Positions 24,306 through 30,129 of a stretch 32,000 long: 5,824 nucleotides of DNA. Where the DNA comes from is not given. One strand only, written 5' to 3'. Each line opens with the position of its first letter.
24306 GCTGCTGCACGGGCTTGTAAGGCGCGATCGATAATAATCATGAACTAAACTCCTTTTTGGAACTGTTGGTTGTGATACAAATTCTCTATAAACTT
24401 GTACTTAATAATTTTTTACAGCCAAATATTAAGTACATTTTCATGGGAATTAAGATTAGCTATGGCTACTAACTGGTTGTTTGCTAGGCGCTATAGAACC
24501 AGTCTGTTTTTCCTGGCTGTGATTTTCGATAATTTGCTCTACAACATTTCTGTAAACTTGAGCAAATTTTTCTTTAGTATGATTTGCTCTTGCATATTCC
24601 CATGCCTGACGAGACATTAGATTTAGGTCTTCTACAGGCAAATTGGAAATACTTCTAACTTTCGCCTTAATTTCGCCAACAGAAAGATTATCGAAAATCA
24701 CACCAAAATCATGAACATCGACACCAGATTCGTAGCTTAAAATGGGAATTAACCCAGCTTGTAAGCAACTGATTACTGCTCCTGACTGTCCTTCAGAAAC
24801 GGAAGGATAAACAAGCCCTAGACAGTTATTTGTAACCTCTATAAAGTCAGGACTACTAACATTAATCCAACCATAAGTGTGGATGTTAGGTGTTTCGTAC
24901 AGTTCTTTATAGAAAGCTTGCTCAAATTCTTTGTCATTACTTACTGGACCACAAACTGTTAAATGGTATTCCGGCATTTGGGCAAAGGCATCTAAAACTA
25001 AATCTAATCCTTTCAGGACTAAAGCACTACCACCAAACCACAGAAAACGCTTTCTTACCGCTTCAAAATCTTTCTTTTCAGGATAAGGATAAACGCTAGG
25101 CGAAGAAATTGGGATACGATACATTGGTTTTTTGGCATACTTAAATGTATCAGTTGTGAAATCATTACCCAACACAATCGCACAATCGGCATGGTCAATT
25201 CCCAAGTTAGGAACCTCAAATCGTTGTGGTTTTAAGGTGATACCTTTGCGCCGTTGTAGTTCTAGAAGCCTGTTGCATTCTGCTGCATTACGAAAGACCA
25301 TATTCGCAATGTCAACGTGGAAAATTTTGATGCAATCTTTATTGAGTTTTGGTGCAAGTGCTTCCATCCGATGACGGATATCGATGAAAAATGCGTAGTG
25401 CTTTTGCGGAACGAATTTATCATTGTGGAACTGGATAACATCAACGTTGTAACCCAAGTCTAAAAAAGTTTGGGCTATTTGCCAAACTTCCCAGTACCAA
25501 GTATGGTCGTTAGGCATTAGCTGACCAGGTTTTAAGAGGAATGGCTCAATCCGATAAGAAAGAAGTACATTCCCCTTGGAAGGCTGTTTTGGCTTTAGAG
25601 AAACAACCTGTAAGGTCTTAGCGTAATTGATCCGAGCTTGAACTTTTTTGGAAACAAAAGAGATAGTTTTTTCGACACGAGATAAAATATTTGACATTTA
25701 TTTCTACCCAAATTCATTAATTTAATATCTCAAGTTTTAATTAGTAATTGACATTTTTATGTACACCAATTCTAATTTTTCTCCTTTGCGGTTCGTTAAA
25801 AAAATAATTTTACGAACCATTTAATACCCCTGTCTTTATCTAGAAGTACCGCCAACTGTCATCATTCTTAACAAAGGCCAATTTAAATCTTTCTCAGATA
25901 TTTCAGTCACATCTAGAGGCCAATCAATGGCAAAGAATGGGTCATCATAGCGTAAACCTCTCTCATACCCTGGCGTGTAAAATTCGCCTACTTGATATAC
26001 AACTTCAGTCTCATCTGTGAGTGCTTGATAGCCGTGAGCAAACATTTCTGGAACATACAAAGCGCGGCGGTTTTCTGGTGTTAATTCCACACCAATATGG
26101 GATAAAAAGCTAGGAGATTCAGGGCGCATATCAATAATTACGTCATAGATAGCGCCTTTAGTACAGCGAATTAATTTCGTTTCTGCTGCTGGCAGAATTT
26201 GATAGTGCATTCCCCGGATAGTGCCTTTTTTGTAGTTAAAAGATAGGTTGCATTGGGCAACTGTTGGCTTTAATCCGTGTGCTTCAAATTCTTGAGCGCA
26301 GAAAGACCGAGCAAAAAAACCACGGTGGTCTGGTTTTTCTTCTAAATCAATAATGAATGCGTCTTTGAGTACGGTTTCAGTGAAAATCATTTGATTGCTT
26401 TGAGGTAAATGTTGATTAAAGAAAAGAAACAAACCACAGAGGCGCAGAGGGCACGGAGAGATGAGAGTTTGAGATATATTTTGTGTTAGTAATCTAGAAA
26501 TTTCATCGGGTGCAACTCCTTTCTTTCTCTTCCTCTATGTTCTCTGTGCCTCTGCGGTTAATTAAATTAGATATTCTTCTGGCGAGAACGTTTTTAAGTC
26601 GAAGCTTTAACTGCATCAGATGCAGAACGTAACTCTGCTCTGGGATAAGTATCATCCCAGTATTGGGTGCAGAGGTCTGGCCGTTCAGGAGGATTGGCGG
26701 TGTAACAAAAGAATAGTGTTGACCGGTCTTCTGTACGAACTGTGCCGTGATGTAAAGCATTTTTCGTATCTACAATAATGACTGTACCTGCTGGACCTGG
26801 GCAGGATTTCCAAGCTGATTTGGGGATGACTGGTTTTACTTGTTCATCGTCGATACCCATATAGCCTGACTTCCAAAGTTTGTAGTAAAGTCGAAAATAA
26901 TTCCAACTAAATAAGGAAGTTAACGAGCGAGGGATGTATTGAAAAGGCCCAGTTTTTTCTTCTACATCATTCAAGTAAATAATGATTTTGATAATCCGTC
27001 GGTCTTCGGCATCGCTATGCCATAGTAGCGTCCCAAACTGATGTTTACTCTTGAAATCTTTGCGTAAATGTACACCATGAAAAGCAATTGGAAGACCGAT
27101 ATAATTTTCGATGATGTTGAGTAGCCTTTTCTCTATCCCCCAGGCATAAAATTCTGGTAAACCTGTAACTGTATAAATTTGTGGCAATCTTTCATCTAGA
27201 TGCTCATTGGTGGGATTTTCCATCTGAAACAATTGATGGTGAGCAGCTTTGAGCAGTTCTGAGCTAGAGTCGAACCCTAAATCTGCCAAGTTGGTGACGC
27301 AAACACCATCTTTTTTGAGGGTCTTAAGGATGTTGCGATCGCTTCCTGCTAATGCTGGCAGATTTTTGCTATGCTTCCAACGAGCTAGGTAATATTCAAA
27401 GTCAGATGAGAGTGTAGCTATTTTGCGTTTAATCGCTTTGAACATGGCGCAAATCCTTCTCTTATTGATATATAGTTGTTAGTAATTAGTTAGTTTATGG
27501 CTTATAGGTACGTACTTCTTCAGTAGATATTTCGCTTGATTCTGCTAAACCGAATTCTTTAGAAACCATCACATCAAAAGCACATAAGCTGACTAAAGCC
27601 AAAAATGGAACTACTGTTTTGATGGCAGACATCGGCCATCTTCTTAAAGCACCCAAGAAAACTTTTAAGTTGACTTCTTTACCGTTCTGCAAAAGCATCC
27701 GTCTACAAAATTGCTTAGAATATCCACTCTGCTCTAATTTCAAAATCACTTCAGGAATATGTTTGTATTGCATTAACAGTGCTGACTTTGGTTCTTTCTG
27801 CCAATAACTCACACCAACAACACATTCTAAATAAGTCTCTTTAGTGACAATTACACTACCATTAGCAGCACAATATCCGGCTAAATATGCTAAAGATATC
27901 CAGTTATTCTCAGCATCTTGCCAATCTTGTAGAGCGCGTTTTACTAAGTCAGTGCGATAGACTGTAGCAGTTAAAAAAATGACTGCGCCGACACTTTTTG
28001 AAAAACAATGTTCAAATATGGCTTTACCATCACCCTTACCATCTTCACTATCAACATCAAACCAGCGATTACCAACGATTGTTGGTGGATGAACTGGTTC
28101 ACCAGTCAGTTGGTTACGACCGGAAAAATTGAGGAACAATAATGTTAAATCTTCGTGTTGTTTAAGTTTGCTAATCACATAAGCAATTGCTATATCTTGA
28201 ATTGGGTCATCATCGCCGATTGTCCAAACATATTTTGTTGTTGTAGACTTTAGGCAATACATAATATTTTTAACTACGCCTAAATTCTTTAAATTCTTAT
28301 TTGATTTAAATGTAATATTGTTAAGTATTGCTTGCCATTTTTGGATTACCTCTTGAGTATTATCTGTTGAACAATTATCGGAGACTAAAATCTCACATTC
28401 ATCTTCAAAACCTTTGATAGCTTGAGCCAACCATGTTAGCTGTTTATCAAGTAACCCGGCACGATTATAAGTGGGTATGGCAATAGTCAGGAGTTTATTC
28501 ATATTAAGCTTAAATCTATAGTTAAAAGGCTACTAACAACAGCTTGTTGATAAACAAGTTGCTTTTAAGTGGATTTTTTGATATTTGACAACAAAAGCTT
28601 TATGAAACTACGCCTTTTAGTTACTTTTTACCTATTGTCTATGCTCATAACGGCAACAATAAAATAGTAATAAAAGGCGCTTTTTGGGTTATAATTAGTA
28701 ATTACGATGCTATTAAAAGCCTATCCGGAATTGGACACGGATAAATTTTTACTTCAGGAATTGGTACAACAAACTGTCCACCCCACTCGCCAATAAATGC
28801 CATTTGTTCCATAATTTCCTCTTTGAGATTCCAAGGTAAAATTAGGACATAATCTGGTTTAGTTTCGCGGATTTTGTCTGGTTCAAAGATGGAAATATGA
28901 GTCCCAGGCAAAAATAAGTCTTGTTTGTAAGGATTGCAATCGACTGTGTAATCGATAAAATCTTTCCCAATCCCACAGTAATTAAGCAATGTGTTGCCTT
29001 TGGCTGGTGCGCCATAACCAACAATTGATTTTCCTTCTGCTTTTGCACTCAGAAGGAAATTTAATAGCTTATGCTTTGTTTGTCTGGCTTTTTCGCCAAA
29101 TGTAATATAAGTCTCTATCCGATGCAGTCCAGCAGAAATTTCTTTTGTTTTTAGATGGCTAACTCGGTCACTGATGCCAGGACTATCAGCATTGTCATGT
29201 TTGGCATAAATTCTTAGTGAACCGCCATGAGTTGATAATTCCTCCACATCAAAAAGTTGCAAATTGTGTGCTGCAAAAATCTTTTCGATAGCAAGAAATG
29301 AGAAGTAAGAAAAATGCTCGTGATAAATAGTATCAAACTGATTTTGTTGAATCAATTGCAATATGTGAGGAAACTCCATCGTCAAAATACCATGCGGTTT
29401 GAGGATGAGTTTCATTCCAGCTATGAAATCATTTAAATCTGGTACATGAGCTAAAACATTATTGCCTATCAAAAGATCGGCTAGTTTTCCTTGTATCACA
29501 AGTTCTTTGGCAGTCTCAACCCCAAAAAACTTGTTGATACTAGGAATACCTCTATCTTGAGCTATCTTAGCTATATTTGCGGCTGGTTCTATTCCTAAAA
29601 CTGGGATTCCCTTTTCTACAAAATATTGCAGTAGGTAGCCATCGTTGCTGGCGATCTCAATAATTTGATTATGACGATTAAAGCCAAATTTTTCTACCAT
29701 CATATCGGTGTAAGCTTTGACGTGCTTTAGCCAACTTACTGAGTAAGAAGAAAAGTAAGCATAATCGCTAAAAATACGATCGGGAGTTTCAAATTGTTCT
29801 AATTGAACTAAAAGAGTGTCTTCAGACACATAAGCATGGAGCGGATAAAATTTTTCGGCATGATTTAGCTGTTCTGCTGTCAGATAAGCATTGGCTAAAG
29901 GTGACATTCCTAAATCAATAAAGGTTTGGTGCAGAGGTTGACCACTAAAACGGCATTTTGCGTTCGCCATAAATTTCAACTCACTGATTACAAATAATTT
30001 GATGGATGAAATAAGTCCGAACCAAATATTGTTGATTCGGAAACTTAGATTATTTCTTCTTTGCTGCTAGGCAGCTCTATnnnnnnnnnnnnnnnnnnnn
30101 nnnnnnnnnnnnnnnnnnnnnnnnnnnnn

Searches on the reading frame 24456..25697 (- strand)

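Call 12: search_protein_families(library=pfam, proteins=[window:24456-25697:-], max_evalue=0.001)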
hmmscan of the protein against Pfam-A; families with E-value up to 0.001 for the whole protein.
window:24456-25697:- (413 aa): 2 families
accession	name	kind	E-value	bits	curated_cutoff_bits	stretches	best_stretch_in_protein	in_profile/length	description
PF00534.26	Glycos_transf_1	-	7.5e-07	29.3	26.4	1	215-358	14-162/172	Glycosyl transferases group 1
PF13692.12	Glyco_trans_1_4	-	2.8e-06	28.1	27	1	216-327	2-113/142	Glycosyl transferases group 1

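Call 74: search_protein_families(library=ncbifam, proteins=[window:24456-25697:-], max_evalue=0.001)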
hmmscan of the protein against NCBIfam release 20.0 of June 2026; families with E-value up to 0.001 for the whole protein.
window:24456-25697:- (413 aa): 0 families

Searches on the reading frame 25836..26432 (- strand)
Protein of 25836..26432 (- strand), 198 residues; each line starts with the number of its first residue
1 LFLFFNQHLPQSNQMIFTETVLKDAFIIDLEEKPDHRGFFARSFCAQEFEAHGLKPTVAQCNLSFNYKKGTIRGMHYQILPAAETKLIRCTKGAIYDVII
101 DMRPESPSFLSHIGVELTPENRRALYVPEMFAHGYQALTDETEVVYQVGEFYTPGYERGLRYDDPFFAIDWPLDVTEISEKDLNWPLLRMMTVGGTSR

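Call 12: search_protein_families(library=pfam, proteins=[window:25836-26432:-], max_evalue=0.001)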
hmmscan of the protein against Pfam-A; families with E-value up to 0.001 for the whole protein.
window:25836-26432:- (198 aa): 1 family
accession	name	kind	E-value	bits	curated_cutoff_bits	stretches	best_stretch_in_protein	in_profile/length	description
PF00908.23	dTDP_sugar_isom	-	5e-62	209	27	1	20-188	2-166/168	dTDP-4-dehydrorhamnose 3,5-epimerase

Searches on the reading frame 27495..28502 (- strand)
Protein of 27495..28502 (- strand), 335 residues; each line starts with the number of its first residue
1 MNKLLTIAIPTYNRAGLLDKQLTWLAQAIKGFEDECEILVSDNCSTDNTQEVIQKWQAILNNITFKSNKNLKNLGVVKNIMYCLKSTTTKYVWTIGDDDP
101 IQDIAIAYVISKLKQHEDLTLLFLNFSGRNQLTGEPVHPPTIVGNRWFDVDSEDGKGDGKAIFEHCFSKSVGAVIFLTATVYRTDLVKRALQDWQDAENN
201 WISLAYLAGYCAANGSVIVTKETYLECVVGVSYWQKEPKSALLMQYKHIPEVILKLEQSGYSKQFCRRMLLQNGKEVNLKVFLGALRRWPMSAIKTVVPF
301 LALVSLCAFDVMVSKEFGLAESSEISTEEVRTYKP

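Call 12: search_protein_families(library=pfam, proteins=[window:27495-28502:-], max_evalue=0.001)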
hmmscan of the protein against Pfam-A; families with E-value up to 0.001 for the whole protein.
window:27495-28502:- (335 aa): 2 families
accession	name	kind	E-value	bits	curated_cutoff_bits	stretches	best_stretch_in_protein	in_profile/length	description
PF00535.33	Glycos_transf_2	-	1.6e-15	57.9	23.3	1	6-118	1-108/168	Glycosyl transferase family 2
PF13641.12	Glyco_tranf_2_3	-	0.00091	19.7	27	0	5-117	3-114/230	Glycosyltransferase like family 2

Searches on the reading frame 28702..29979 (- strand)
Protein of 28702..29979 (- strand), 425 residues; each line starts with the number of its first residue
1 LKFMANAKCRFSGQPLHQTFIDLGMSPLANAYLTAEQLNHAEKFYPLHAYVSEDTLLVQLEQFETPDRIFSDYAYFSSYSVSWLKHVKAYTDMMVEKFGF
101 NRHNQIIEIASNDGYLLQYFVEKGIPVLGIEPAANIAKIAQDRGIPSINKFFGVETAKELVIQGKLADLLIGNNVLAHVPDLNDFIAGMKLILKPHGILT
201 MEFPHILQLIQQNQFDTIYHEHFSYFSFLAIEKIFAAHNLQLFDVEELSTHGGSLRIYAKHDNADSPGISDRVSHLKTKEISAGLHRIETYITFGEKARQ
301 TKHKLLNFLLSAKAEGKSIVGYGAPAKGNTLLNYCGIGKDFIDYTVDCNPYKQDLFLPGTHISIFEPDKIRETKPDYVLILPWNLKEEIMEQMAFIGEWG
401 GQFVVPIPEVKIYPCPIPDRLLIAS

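Call 12: search_protein_families(library=pfam, proteins=[window:28702-29979:-], max_evalue=0.001)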
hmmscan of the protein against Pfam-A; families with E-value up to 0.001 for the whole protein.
window:28702-29979:- (425 aa): 6 families
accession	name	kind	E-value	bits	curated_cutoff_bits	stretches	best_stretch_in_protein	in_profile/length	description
PF08484.17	Methyltransf_14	-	3.3e-66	222.4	23.5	1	250-408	2-160/160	C-methyltransferase C-terminal domain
PF08421.16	Methyltransf_13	-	1.2e-21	77.1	31.3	1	9-70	1-62/62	Putative zinc binding domain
PF13489.12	Methyltransf_23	-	3.9e-13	49.9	27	1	97-242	15-161/164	Methyltransferase domain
PF08241.18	Methyltransf_11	-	1.2e-06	29.5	21.2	1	108-200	2-94/95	Methyltransferase domain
PF08242.18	Methyltransf_12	-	1.3e-06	29.5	30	1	108-199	2-98/98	Methyltransferase domain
PF13649.12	Methyltransf_25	-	0.00053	21.1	27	0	106-197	1-97/97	Methyltransferase domain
